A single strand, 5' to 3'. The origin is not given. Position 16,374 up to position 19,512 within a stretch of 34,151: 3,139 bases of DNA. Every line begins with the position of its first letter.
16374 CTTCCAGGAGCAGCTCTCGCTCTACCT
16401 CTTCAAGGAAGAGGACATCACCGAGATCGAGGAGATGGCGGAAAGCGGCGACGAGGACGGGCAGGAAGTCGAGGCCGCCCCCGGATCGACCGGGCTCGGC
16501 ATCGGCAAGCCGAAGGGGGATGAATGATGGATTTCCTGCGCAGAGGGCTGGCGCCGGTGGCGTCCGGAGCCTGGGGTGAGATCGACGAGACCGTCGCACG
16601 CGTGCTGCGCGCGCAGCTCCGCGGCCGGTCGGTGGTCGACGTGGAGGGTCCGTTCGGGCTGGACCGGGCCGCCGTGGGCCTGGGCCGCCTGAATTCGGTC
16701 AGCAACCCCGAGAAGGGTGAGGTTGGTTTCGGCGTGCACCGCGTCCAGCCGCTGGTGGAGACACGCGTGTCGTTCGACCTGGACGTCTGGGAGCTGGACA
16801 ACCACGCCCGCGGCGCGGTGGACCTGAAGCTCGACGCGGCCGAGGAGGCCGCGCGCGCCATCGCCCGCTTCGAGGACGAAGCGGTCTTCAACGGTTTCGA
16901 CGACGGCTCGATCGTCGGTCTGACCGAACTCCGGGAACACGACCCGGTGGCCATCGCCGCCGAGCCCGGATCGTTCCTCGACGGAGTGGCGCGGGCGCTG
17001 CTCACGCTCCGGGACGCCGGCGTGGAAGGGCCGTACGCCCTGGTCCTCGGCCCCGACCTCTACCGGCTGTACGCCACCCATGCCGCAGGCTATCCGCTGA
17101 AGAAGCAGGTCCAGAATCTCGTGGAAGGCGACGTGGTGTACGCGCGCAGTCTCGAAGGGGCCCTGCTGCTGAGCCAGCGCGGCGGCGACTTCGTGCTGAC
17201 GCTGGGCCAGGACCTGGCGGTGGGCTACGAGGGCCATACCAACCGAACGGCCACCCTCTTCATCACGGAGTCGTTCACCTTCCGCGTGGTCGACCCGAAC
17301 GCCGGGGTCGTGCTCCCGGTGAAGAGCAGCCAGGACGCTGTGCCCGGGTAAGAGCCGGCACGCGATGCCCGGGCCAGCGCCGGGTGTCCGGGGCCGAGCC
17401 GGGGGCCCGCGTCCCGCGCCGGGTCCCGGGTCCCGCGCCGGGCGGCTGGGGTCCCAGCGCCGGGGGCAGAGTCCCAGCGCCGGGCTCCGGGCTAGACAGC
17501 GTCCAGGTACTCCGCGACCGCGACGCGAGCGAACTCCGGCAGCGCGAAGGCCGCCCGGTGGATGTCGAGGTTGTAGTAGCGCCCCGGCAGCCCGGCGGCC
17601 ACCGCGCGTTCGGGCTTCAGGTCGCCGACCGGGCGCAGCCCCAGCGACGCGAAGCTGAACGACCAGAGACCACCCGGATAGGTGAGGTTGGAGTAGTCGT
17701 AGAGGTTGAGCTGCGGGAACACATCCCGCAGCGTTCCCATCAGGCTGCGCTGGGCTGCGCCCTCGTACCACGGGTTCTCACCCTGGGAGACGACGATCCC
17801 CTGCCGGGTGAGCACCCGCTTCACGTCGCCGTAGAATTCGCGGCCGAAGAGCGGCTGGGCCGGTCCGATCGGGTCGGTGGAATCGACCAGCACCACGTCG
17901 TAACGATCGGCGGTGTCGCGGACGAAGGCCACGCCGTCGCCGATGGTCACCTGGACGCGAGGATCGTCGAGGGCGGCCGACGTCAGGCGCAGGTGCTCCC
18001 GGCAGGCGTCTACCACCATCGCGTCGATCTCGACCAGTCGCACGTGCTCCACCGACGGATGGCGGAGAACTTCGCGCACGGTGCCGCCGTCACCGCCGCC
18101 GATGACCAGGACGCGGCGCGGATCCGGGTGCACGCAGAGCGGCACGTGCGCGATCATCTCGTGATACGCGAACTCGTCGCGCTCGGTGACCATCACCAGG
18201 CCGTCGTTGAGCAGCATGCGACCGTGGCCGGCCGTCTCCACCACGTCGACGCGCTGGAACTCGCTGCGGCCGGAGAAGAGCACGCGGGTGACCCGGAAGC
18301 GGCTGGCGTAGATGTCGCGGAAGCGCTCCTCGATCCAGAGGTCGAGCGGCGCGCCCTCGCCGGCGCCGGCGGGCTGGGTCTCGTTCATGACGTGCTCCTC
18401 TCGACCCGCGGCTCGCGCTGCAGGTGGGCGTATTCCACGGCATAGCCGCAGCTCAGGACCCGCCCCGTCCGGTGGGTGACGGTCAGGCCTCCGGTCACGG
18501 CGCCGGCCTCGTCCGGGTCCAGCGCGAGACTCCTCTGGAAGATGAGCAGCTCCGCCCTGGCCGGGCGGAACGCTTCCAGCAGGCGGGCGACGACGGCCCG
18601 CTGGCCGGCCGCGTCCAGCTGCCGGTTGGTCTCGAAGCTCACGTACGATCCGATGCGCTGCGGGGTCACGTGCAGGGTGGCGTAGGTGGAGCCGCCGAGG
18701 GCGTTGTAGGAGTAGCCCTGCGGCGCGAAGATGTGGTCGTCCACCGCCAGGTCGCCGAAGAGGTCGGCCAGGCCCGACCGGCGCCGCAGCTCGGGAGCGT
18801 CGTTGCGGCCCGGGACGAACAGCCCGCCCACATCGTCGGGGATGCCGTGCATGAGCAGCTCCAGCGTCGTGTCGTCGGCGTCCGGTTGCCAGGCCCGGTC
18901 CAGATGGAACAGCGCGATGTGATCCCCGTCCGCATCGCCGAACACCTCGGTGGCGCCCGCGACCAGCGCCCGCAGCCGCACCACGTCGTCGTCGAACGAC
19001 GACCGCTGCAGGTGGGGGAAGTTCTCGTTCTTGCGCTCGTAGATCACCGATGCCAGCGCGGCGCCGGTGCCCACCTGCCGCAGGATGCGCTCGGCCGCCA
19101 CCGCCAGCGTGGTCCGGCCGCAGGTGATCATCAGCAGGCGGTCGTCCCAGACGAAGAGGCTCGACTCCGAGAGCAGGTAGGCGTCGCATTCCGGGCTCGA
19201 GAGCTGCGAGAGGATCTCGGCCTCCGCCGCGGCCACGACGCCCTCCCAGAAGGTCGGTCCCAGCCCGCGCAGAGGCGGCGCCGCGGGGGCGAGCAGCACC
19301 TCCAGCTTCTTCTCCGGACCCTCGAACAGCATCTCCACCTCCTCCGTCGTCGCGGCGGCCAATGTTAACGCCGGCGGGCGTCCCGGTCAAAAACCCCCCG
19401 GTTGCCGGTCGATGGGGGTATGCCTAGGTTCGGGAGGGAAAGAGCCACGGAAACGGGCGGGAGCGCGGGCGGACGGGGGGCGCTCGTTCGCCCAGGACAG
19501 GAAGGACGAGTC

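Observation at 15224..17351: Iron/oxidative-stress island: YtfE di-iron repair protein divergently paired with an EncFtn-type cargo + family-1 encapsulin nanocompartment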

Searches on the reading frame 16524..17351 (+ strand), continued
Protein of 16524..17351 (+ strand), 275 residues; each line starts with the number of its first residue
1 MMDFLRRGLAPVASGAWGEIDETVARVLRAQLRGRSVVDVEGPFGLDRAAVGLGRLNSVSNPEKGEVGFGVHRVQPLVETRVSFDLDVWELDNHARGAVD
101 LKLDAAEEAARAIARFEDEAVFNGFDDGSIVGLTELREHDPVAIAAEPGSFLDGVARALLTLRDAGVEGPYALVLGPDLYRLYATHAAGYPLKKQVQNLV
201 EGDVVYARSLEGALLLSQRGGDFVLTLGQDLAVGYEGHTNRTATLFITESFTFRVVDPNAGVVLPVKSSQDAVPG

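Call 23: search_solved_structures(query=window:16524-17348:+, max_evalue=1e-10, show_alignments=1)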
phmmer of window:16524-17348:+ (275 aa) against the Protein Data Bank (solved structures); distinct sequences matched with E-value up to 1e-10: 36.
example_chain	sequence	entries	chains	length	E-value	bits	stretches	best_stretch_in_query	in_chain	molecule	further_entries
7odw_A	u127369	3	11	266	9.9e-66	225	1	2-264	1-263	Linocin_M18 bacteriocin protein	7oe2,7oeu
7k5w_A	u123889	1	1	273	1.1e-61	211.7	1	2-265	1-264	Maritimacin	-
3dkt_A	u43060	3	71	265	1.7e-61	211.1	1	2-264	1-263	Maritimacin | Type 1 encapsulin shell protein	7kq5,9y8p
7lij_A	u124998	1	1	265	1.8e-61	211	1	2-264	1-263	Maritimacin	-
7lik_A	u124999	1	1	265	1.8e-61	211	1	2-264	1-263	Maritimacin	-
7mu1_A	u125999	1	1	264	2e-61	210.8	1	2-264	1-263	Maritimacin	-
7lil_A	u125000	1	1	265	7.4e-60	205.7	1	2-264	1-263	Maritimacin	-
9ry4_A0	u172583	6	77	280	5.7e-59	202.8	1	3-264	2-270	Type 1 encapsulin shell protein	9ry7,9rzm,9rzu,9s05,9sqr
7lis_A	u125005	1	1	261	1.2e-57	198.5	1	2-264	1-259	Maritimacin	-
6wkv_A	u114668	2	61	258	1.3e-56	195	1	2-264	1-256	Encapsulin | Maritimacin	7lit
7lim_A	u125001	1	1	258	2.2e-56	194.3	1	2-264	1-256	Maritimacin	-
7lii_A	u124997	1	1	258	3e-56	193.9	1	2-264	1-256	Maritimacin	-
8u50_A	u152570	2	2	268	1.1e-54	188.7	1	3-263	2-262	Klebsiella pneumoniae family 1 encapsulin shell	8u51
9bkx_A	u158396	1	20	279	4e-53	183.6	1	3-268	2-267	Type 1 encapsulin shell protein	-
7phm_Z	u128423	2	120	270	8.1e-53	182.6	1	3-264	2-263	29 kDa antigen CFP29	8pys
4pt2_P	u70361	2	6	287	5.6e-14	55.3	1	1-262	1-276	Encapsulin protein | Type 1 encapsulin shell protein EncA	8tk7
6nj8_A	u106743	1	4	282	1.2e-12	50.9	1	11-260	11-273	Encapsulating protein for a DyP-type peroxidase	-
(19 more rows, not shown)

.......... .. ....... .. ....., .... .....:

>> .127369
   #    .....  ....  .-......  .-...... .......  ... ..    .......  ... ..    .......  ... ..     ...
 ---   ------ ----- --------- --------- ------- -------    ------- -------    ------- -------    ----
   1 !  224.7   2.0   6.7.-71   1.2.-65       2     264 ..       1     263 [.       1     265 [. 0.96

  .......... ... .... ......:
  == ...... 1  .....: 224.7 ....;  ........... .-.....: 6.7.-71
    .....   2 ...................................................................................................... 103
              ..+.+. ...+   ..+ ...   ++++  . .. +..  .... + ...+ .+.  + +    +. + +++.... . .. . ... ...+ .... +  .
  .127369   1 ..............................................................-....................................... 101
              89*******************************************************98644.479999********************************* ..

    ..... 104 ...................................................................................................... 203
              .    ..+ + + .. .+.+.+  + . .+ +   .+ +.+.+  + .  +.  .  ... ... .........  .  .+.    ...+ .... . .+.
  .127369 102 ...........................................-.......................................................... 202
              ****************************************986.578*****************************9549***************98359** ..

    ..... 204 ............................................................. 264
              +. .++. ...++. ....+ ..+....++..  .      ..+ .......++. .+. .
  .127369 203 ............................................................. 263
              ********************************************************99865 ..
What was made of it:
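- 16524..17351 (+): Family-1 encapsulin shell protein, 275 aa, translationally coupled to encFtn (ATGA overlap). Predicted to form a T=1 60-mer. M. xanthus EncA (4pt2, 5.6e-14) and 6nj8 (1.2e-12), which form larger T=3 and T=4 shells (own knowledge), match much more weakly (call 23).
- On Family-1 encapsulin shell: Residues 2-264 align to residues 1-263 of 7odw (1e-65) and 3dkt (1.7e-61), call 23.
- Closest known: Rhodospirillum rubrum EncFtn. Same: The T. maritima shell matches at 1.7e-61 over its full length (call 23).
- Checked: A second ATG at 16527 is the start that aligns with solved shells (call 23).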

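Call 33: find_encoding_contigs(protein=P0003, flank=6000, max_places=3)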
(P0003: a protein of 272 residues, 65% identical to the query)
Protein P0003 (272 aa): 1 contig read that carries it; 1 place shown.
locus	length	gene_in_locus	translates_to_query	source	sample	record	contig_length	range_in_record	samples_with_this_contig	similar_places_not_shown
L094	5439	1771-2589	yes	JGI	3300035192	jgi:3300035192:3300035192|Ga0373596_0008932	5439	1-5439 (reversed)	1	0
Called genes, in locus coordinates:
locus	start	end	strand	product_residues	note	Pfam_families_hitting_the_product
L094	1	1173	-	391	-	?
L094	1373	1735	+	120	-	PF22277:EncFtn-like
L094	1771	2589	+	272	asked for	PF04454:Linocin_M18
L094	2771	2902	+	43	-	PF07311:Dodecin (weak)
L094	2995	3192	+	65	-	-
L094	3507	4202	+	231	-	PF00072:Response_reg, PF00196:GerE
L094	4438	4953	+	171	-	PF01965:DJ-1_PfpI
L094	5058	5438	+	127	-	?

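Call 34: find_encoding_contigs(protein=P0004, flank=6000, max_places=3)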
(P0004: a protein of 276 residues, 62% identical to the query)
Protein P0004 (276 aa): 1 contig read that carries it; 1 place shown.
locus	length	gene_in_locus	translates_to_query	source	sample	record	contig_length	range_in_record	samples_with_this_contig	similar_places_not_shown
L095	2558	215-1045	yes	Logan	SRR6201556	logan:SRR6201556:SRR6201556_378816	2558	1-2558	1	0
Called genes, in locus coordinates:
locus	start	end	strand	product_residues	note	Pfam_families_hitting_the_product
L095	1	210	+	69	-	?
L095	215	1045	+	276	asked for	PF04454:Linocin_M18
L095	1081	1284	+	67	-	PF07311:Dodecin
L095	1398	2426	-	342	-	PF00122:E1-E2_ATPase, PF02308:MgtC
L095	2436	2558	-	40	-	?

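Call 35: search_protein_families(library=pfam, proteins=[L094:1-1173:-, L005:4816-5448:-, L005:6845-7489:-], max_evalue=0.01)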
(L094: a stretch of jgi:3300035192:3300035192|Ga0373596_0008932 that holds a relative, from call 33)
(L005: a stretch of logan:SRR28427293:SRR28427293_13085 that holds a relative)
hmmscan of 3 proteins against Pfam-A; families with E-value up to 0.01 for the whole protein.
L094:1-1173:- (391 aa): 3 families
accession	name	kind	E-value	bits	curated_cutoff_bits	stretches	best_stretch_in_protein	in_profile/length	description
PF13654.12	AAA_32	-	6e-25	88.2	21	1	325-391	2-68/133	LonB-like, AAA domain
PF20437.3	LonC_helical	-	1.6e-13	50.8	24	1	86-119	1-34/34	Lon-like LonC helical domain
PF13401.12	AAA_22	-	0.0083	16.9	27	0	55-169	7-118/130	AAA domain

L005:4816-5448:- (210 aa): 1 family
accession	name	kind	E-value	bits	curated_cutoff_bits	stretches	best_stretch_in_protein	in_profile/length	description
PF00404.24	Dockerin_1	-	0.0093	16.6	22.9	0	187-207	2-22/57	Dockerin type I domain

L005:6845-7489:- (214 aa): 0 families

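Call 51: search_protein_families(library=ncbifam, proteins=[window:16524-17351:+], max_evalue=0.001)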
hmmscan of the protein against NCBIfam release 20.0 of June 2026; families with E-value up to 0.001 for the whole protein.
window:16524-17351:+ (275 aa): 1 family
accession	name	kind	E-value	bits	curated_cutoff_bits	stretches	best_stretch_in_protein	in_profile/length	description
NF041155.2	encap_f1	equivalog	5.1e-82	275.2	100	1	5-264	1-261/261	family 1 encapsulin nanocompartment shell protein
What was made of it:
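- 16524..17351 (+): NCBIfam NF041155 equivalog scores 275 bits against a cut-off of 100 (call 51).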

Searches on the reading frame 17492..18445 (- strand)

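Call 3: search_protein_families(library=pfam, proteins=[window:17492-18445:-], max_evalue=0.01)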
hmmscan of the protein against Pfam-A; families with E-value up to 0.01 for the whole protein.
window:17492-18445:- (317 aa): 2 families
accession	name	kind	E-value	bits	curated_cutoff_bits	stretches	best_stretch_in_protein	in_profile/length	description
PF01564.23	Spermine_synth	-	1.7e-61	207.5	22.9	1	91-267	1-177/186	Spermine/spermidine synthase domain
PF17284.7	Spermine_synt_N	-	7.3e-09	35.8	22.1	1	37-88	2-53/53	Spermidine synthase tetramerisation domain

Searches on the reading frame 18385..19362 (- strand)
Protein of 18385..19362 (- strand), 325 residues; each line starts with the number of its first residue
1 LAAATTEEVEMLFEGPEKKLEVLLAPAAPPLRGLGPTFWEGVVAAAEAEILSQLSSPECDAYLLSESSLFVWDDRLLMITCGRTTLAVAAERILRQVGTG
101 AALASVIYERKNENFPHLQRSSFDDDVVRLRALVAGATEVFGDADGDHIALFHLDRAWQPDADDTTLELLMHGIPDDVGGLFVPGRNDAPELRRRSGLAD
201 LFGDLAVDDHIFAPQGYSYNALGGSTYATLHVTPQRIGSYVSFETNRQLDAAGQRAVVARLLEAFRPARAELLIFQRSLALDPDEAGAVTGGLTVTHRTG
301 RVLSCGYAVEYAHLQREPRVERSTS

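Call 3: search_protein_families(library=pfam, proteins=[window:18385-19362:-], max_evalue=0.01)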
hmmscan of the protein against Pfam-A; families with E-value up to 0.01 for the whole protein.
window:18385-19362:- (325 aa): 1 family
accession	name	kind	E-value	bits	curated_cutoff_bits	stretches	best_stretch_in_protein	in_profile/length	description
PF01536.21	SAM_decarbox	-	1.5e-56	192.4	22.2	1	12-278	3-299/343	Adenosylmethionine decarboxylase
